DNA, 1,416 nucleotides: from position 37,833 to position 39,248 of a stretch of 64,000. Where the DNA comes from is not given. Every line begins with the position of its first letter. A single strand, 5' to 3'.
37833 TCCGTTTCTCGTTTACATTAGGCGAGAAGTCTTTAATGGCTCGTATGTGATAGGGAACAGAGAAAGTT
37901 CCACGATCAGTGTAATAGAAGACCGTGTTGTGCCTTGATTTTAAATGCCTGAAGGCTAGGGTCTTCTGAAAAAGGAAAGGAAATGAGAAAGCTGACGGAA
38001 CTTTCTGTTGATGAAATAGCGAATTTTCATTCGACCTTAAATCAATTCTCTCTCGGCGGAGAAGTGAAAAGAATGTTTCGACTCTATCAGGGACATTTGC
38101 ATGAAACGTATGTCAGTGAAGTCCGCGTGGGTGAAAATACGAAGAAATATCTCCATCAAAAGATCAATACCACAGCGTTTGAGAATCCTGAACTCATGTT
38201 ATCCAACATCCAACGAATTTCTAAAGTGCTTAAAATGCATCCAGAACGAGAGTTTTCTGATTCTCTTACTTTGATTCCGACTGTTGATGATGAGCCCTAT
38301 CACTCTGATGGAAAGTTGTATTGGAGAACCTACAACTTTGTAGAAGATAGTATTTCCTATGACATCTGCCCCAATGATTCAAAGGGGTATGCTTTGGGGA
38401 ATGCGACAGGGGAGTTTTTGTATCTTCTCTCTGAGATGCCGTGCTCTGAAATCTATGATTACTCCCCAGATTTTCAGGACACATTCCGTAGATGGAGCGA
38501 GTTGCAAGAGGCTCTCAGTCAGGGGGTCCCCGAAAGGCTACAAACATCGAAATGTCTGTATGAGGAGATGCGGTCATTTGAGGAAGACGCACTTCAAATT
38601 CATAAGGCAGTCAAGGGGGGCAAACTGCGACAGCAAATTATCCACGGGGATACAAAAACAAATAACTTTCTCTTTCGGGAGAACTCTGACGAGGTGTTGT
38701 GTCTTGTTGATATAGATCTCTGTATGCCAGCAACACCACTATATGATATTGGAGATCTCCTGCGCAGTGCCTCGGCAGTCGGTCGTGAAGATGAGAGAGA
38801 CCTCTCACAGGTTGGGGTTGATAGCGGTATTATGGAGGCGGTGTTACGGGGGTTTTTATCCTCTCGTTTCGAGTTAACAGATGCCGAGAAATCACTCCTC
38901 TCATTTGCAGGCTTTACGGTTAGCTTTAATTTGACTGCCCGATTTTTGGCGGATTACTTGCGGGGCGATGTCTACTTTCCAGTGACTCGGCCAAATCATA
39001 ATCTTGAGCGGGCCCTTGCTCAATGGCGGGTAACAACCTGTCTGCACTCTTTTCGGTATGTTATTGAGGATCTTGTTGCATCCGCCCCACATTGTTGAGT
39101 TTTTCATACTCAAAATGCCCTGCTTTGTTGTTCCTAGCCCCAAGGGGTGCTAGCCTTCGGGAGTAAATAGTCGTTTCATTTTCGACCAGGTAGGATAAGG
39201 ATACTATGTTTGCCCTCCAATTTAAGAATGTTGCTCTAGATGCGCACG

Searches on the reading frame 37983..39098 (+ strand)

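Call 48: search_protein_families(library=pfam, proteins=[window:37983-39098:+], max_evalue=0.0001)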
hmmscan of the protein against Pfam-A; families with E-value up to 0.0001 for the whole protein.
window:37983-39098:+ (371 aa): 1 family
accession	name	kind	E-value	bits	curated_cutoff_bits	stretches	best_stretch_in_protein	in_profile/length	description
PF01636.29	APH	-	1.8e-11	44.7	23.2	1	110-264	68-214/239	Phosphotransferase enzyme family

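Call 73: search_protein_families(library=ncbifam, proteins=[window:37983-39098:+], max_evalue=0.1)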
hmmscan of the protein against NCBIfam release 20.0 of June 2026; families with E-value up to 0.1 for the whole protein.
window:37983-39098:+ (371 aa): 3 families
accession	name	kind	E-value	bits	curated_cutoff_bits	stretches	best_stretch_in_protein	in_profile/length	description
TIGR02906.1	spore_CotS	subfamily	0.0078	15.2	172.7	0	210-263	181-231/314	CotS family spore coat protein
NF008738.0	PRK11768.1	equivalog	0.021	14.2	194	1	201-262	181-238/327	serine/threonine protein kinase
TIGR03724.2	arch_bud32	equivalog_domain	0.034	13.6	125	1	216-247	103-131/193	KEOPS complex kinase/ATPase Bud32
